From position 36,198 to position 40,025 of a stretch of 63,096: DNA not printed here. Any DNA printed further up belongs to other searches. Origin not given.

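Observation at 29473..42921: Orphan GspF plus eight-gene array of oversized pseudopilins and a PATR beta-helix protein: a non-canonical T2SS/T4P-like fibre module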

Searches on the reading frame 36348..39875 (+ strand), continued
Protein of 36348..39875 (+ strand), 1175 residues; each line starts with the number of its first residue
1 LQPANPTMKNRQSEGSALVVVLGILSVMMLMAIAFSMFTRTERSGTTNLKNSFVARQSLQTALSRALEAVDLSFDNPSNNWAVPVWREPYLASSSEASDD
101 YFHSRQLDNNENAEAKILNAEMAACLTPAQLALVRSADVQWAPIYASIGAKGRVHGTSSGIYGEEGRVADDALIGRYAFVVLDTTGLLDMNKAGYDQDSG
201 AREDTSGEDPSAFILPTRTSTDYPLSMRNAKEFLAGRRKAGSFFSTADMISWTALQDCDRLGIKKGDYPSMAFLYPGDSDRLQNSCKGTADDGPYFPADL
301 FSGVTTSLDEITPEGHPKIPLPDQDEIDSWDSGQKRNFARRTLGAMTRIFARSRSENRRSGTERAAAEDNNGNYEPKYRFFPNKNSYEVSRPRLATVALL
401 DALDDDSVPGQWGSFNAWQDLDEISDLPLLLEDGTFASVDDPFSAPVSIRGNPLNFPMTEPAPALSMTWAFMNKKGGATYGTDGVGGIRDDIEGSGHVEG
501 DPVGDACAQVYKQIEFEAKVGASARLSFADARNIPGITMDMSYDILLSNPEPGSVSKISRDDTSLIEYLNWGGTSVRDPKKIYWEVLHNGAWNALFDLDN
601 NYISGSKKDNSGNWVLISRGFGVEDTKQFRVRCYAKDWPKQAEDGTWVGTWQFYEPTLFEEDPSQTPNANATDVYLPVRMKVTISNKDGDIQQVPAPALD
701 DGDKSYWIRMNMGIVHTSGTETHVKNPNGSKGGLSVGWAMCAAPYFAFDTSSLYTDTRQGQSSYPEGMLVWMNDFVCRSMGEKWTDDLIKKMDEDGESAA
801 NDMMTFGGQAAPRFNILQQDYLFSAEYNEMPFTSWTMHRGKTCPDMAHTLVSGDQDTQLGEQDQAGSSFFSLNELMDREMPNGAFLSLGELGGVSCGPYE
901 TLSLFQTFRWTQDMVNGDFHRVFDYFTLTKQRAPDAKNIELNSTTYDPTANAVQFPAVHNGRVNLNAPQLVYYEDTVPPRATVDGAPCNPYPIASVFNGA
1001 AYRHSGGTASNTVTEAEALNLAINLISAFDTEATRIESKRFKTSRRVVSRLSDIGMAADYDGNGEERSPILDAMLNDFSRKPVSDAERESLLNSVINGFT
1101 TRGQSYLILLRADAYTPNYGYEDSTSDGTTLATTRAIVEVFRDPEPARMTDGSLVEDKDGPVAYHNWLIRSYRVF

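Call 51: search_protein_families(library=ncbifam, alignment_id=A4, max_evalue=0.001)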
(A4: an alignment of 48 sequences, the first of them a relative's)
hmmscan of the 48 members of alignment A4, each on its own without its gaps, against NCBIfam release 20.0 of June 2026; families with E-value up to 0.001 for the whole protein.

A. member 1, P0001 (1168 aa): 0 families

B. families by the number of members that match (of 48 scanned): 2 families
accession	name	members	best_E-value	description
NF037980.1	T2SS_GspK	31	3.2e-10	type II secretion system minor pseudopilin GspK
TIGR02600.1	Verru_Chthon_A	23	1.6e-08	Verru_Chthon cassette protein A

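Call 52: search_protein_families(library=pfam, alignment_id=A4, max_evalue=0.001)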
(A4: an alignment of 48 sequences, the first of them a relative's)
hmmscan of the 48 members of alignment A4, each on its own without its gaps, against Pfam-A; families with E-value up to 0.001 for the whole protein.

A. member 1, P0001 (1168 aa): 0 families

B. families by the number of members that match (of 48 scanned): 0 families

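Call 74: search_protein_families(library=pfam, proteins=[window:36369-39875:+], max_evalue=10)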
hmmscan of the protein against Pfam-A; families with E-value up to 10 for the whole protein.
window:36369-39875:+ (1168 aa): 0 families

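Call 79: search_protein_families(library=ncbifam, proteins=[P0299, P0303, P0308, P0313, P0317, P0330, P0341, P0355, P0362, P0374], max_evalue=0.01)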
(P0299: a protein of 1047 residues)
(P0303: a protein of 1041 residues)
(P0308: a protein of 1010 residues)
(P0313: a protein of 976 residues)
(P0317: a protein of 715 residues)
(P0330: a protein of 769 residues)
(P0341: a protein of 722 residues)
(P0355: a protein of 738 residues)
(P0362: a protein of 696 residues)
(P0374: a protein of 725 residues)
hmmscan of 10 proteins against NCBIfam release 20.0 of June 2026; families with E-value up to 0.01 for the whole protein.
P0299 (1047 aa): 1 family
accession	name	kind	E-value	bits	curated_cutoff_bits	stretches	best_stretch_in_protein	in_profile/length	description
NF037980.1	T2SS_GspK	equivalog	3.5e-06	26.8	130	1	14-95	2-79/307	type II secretion system minor pseudopilin GspK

P0303 (1041 aa): 2 families
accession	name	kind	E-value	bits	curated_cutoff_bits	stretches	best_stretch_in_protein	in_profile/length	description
NF037980.1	T2SS_GspK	equivalog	1.4e-05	24.8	130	1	9-72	2-65/307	type II secretion system minor pseudopilin GspK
TIGR02600.1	Verru_Chthon_A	subfamily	0.00048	18.1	332.3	1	10-58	1-49/1296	Verru_Chthon cassette protein A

P0308 (1010 aa): 2 families
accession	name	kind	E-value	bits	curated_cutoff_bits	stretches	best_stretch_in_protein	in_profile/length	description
NF037980.1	T2SS_GspK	equivalog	1.5e-09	37.9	130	1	10-72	2-64/307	type II secretion system minor pseudopilin GspK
TIGR02600.1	Verru_Chthon_A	subfamily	0.0075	14.2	332.3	0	11-66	1-56/1296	Verru_Chthon cassette protein A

P0313 (976 aa): 2 families
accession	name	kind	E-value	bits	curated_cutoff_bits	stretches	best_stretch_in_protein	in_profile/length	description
NF037980.1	T2SS_GspK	equivalog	4.6e-07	29.7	130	1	9-71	2-64/307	type II secretion system minor pseudopilin GspK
TIGR02600.1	Verru_Chthon_A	subfamily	0.001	17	332.3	1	10-68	1-59/1296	Verru_Chthon cassette protein A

P0317 (715 aa): 2 families
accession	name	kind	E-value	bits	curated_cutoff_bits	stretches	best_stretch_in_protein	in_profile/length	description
NF037980.1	T2SS_GspK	equivalog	4.4e-10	39.6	130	1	14-89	2-78/307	type II secretion system minor pseudopilin GspK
TIGR02600.1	Verru_Chthon_A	subfamily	0.0002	19.4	332.3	1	15-74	1-60/1296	Verru_Chthon cassette protein A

P0330 (769 aa): 1 family
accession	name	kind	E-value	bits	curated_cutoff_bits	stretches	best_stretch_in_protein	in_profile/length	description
NF037980.1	T2SS_GspK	equivalog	3.5e-09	36.6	130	1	43-104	1-62/307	type II secretion system minor pseudopilin GspK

P0341 (722 aa): 0 families

P0355 (738 aa): 1 family
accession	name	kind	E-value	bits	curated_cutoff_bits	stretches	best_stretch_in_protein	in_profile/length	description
NF037980.1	T2SS_GspK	equivalog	6e-09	35.9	130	1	6-67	2-63/307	type II secretion system minor pseudopilin GspK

P0362 (696 aa): 2 families
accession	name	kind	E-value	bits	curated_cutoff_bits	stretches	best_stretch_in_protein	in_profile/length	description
TIGR02600.1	Verru_Chthon_A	subfamily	7e-08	30.9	332.3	1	14-65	1-52/1296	Verru_Chthon cassette protein A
NF037980.1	T2SS_GspK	equivalog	2.3e-05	24.1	130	1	13-72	2-61/307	type II secretion system minor pseudopilin GspK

P0374 (725 aa): 3 families
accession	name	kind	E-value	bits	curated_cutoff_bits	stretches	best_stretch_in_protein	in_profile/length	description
NF037980.1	T2SS_GspK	equivalog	5.7e-06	26.1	130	1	9-60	2-53/307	type II secretion system minor pseudopilin GspK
NF047827.1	T3SSXpsH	equivalog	0.0054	16.5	160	1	363-425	51-113/145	type II secretion system protein XpsH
TIGR02600.1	Verru_Chthon_A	subfamily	0.0065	14.4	332.3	0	10-52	1-43/1296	Verru_Chthon cassette protein A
